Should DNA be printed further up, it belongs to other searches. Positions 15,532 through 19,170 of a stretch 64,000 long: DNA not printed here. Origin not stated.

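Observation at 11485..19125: Complete type II-C CRISPR-Cas locus, with the array transcribed opposite to cas9-cas1-cas2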

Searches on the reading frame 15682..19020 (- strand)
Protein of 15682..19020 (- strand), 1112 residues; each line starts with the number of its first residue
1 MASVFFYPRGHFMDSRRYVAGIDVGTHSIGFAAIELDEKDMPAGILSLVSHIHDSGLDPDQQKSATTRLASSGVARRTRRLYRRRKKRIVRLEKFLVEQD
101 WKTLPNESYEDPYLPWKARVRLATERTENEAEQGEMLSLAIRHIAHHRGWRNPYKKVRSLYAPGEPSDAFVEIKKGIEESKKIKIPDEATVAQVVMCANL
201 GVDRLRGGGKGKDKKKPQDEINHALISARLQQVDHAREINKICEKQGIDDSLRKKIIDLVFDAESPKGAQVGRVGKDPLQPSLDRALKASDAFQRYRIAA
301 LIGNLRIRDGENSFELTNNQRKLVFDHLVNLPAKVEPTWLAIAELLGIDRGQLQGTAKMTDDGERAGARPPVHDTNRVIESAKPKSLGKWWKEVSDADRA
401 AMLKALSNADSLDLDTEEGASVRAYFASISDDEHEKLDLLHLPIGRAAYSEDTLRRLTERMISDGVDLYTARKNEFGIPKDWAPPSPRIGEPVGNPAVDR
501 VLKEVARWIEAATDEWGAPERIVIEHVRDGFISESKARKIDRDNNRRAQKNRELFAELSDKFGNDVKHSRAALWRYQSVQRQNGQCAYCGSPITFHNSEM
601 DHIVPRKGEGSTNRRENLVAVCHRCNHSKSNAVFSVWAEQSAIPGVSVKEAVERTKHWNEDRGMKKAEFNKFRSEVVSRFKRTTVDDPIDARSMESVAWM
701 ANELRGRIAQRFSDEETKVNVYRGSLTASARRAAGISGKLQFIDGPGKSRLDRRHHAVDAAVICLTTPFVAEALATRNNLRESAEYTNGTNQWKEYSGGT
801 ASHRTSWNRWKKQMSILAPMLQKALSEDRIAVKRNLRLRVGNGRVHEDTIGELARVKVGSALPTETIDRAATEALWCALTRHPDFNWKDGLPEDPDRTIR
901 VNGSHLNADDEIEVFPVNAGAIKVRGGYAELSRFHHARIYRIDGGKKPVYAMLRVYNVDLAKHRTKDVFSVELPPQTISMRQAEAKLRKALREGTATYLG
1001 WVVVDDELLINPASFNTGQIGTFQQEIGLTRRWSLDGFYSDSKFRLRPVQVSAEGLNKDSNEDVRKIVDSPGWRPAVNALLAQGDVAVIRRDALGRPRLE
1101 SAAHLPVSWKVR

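Call 7: search_protein_families(library=ncbifam, proteins=[window:15682-19020:-])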
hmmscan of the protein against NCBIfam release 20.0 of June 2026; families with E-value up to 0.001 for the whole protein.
window:15682-19020:- (1112 aa): 4 families
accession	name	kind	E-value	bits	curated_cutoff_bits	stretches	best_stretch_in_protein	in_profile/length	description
TIGR01865.2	cas_Csn1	equivalog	7.1e-70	236.5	100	1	18-852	1-822/1070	type II CRISPR RNA-guided endonuclease Cas9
NF049971.1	CRISPR_Cas9d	exception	6.4e-34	117.8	375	1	502-778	470-734/986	type II CRISPR RNA-guided endonuclease Cas9d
NF040563.1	guided_IscB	equivalog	8.7e-09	34.9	175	1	575-644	184-251/314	RNA-guided endonuclease IscB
TIGR02646.1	TIGR02646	subfamily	2.4e-05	24.4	52.15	1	577-629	18-71/144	retron system putative HNH endonuclease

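Call 8: search_protein_families(library=pfam, proteins=[window:15682-19020:-])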
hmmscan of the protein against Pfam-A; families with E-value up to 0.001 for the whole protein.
window:15682-19020:- (1112 aa): 8 families
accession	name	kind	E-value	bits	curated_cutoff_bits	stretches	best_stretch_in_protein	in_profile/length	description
PF18470.6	Cas9_a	-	4.7e-86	288.4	26.9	1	268-487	1-221/221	Cas9 alpha-helical lobe domain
PF18525.6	Cas9_C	-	7.8e-42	142.4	25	1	1005-1112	1-108/108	Cas9 C-terminal domain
PF17893.6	Cas9_b_hairpin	-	1e-40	137.8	25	1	843-932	1-90/90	CRISPR-associated endonuclease Cas9 beta-hairpin domain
PF17894.6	Cas9_Topo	-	1.2e-34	118.7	25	1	934-1004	1-71/71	Topo homolgy domain in CRISPR-associated endonuclease Cas9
PF18541.7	RuvC_III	-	2.6e-34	119.2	26.2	1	685-839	2-179/179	RuvC endonuclease subdomain 3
PF01844.29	HNH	-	6.4e-10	39.5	21.4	1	586-631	1-46/47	HNH endonuclease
PF14279.12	HNH_5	-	4.5e-07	30.1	27.5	1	586-632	1-46/56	HNH endonuclease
PF13395.12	HNH_4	-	0.00028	21.2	22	1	586-632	1-51/54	HNH endonuclease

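Call 12: search_solved_structures(query=window:15682-18984:-, show_alignments=2)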
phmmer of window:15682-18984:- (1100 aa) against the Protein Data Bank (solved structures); distinct sequences matched with E-value up to 0.001: 39.
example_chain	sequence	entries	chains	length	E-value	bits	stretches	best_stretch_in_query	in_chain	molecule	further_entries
6joo_A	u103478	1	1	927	0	1218.4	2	5-514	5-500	CRISPR-associated protein,CRISPR-associated endonuclease Cas9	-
4ogc_A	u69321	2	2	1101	7.9e-277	924.5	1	6-1099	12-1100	HNH endonuclease domain protein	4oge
8d2k_A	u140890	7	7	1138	2.3e-163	548.8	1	8-1098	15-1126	CRISPR-associated endonuclease, Csn1 family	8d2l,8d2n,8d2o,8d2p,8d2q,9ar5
6wbr_A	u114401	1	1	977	1.1e-127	430.7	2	8-513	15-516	CRISPR-associated endonuclease, Csn1 family,CRISPR-associated endonuclease, Csn1 family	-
6wc0_A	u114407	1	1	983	1.2e-127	430.6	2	8-513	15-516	CRISPR-associated endonuclease, Csn1 family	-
9ar4_A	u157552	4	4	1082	2.8e-19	71.8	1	5-766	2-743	CRISPR-associated endonuclease Cas9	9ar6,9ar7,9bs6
8jtj_A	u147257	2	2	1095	2.7e-16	61.9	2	479-765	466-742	CRISPR-associated endonuclease Cas9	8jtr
8uza_A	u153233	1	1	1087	1.5e-15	59.5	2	479-765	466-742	CRISPR-associated endonuclease Cas9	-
8hnt_A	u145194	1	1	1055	3.4e-15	58.2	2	5-143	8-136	CRISPR-associated endonuclease Cas9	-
8uzb_A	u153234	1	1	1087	4.9e-15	57.7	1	479-765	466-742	CRISPR-associated endonuclease Cas9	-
6jdq_A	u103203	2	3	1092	8.3e-15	57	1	3-619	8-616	CRISPR-associated endonuclease Cas9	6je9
8ja0_A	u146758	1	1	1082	8.3e-15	57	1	3-619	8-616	CRISPR-associated endonuclease Cas9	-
6kc8_A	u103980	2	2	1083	8.4e-15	57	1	3-619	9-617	CRISPR-associated endonuclease Cas9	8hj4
8hnw_A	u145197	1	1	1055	2.3e-14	55.5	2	5-143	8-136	CRISPR-associated endonuclease Cas9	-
6jdv_A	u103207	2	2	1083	2.5e-14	55.4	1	3-583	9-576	CRISPR-associated endonuclease Cas9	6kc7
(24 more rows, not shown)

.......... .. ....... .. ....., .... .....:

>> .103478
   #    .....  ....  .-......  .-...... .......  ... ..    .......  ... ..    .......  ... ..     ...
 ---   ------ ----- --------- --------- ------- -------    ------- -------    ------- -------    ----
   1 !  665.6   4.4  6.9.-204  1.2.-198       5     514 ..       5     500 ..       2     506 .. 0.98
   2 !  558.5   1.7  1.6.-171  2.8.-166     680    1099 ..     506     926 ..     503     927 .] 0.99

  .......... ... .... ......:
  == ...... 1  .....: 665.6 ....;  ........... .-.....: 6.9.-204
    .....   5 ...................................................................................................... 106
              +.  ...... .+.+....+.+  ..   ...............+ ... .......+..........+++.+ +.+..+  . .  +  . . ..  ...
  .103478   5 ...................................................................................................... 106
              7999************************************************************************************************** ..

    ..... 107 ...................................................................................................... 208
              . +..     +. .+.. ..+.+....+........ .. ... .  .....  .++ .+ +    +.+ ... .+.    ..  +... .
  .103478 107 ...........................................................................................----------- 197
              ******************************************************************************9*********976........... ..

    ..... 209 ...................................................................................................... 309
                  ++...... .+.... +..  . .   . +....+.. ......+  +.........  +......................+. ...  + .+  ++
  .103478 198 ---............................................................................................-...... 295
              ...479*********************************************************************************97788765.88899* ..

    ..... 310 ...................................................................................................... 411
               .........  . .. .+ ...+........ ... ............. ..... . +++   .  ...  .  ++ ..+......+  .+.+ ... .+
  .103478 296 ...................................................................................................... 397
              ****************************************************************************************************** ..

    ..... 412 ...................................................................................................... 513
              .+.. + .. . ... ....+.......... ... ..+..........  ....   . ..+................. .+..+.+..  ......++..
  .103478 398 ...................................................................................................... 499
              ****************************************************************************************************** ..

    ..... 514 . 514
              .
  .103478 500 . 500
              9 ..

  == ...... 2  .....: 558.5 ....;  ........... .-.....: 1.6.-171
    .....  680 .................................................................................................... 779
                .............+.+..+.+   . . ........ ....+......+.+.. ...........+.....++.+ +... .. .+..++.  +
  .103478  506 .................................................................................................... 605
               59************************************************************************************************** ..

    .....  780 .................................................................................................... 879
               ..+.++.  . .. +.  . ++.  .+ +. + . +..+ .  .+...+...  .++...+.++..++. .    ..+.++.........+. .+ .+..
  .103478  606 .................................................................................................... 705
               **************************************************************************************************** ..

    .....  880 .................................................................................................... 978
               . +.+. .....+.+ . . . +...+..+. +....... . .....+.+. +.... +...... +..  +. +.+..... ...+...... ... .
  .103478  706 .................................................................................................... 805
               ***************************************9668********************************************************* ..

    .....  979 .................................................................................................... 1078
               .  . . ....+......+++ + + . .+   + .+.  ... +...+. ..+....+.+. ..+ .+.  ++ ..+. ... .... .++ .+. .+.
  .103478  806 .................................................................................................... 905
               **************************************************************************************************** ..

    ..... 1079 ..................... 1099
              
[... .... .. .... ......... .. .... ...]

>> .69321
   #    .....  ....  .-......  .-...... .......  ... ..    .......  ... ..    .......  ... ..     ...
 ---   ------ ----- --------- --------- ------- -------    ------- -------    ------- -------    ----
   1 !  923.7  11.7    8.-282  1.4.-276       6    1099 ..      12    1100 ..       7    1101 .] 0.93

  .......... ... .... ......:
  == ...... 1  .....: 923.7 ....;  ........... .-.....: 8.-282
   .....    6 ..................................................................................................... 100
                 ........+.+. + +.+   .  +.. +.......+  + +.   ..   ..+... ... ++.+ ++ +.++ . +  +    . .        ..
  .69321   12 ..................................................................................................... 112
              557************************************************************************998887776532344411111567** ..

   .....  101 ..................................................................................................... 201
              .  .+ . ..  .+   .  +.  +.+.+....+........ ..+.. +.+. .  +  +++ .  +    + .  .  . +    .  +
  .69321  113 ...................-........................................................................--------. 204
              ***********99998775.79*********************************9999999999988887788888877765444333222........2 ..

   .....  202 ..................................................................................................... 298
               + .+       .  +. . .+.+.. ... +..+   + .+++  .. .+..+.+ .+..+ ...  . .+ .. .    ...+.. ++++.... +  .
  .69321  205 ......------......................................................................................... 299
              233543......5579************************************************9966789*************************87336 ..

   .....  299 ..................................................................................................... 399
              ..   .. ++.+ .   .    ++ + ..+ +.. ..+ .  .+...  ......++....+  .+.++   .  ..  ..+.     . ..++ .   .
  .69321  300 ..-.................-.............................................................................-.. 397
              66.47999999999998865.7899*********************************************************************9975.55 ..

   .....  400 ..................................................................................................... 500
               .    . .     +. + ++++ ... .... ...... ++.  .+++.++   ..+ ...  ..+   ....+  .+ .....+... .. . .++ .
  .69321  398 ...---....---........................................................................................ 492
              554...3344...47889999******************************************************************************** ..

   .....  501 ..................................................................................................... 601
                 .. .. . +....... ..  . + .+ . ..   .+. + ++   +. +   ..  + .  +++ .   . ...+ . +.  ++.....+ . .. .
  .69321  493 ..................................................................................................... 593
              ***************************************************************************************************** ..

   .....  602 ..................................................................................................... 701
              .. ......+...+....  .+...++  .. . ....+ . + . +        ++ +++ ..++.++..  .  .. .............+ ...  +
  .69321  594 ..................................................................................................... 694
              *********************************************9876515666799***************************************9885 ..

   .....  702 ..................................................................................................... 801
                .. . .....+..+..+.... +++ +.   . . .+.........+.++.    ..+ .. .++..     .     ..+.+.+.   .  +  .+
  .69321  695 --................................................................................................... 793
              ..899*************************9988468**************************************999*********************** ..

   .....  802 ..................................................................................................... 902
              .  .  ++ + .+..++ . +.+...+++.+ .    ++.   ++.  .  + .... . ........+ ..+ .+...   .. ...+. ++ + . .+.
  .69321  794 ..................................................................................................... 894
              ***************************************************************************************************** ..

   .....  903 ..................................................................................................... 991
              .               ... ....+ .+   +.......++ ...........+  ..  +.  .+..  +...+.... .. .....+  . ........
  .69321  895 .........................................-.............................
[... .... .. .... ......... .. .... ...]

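Call 14: find_related_loci(query=window:15682-18984:-, collection=genome_contigs, flank=10000)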
Query window:15682-18984:- (1100 aa) in genome_contigs; peptide patterns used: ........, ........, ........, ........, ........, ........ (x = any residue, [..] = any of these).
36 stretches matched a pattern, but none encodes a relative of the query by tblastn (E <= 1e-3).

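Call 15: find_homologous_proteins(query=window:15682-18984:-, max_evalue=1e-50)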
Query window:15682-18984:- (1100 aa): 784 proteins with E <= 1e-50 among 8000 candidates; the best 120 are listed.
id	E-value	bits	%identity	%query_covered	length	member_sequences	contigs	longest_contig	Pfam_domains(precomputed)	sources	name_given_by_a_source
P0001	0.0e+0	2506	100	100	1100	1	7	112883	PF17894.8,PF17893.8,PF18525.8,PF01844.30,PF18470.7,PF14279.13,PF18541.8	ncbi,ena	-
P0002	0.0e+0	1772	70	100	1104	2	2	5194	PF17894.8,PF17893.8,PF18525.8,PF01844.30,PF18470.7,PF14279.13,PF18541.8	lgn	-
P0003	0.0e+0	1666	67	99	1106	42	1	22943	PF17894.8,PF17893.8,PF18525.8,PF01844.30,PF18470.7,PF14279.13,PF18541.8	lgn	-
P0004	0.0e+0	1656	66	100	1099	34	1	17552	PF17894.8,PF17893.8,PF18525.8,PF01844.30,PF18470.7,PF14279.13,PF18541.8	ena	-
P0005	0.0e+0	1651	66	99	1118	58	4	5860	PF17894.8,PF17893.8,PF18525.8,PF01844.30,PF18470.7,PF14279.13,PF18541.8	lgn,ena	-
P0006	0.0e+0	1643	65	100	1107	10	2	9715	PF17894.8,PF17893.8,PF18525.8,PF01844.30,PF18470.7,PF14279.13,PF18541.8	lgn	-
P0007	0.0e+0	1637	67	99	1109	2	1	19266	PF17894.8,PF17893.8,PF18525.8,PF01844.30,PF18470.7,PF14279.13,PF18541.8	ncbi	ncbi:type II CRISPR RNA-guided endonuclease Cas9, partial [Corynebacterium sp. UBA4397]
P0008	0.0e+0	1636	66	99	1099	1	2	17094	PF17894.8,PF17893.8,PF18525.8,PF01844.30,PF18470.7,PF14279.13,PF18541.8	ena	-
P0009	0.0e+0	1630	65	100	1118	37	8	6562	PF17894.8,PF17893.8,PF18525.8,PF01844.30,PF18470.7,PF14279.13,PF18541.8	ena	-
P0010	0.0e+0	1628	65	100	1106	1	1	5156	PF17894.8,PF17893.8,PF18525.8,PF01844.30,PF18470.7,PF14279.13,PF18541.8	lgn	-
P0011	0.0e+0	1621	65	99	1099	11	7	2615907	PF17894.8,PF17893.8,PF18525.8,PF01844.30,PF18470.7,PF14279.13,PF18541.8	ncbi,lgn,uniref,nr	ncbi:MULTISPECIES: type II CRISPR RNA-guided endonuclease Cas9 [Corynebacterium]|uniref:type II CRIS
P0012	0.0e+0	1608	65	99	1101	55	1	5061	PF17894.8,PF17893.8,PF18525.8,PF01844.30,PF18470.7,PF14279.13,PF18541.8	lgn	-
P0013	0.0e+0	1608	65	99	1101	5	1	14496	PF17894.8,PF17893.8,PF18525.8,PF01844.30,PF18470.7,PF14279.13,PF18541.8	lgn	-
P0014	0.0e+0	1606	65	100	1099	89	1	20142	PF17894.8,PF17893.8,PF18525.8,PF01844.30,PF18470.7,PF14279.13,PF18541.8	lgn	-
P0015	0.0e+0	1603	65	100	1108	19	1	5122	PF17894.8,PF17893.8,PF18525.8,PF01844.30,PF18470.7,PF14279.13,PF18541.8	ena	-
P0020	0.0e+0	1538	63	99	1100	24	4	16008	PF17894.8,PF17893.8,PF18525.8,PF01844.30,PF18470.7,PF14279.13,PF18541.8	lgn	-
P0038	0.0e+0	1439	59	100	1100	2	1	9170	PF17894.8,PF17893.8,PF18525.8,PF13395.13,PF01844.30,PF18470.7,PF14279.13,PF18541.8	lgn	-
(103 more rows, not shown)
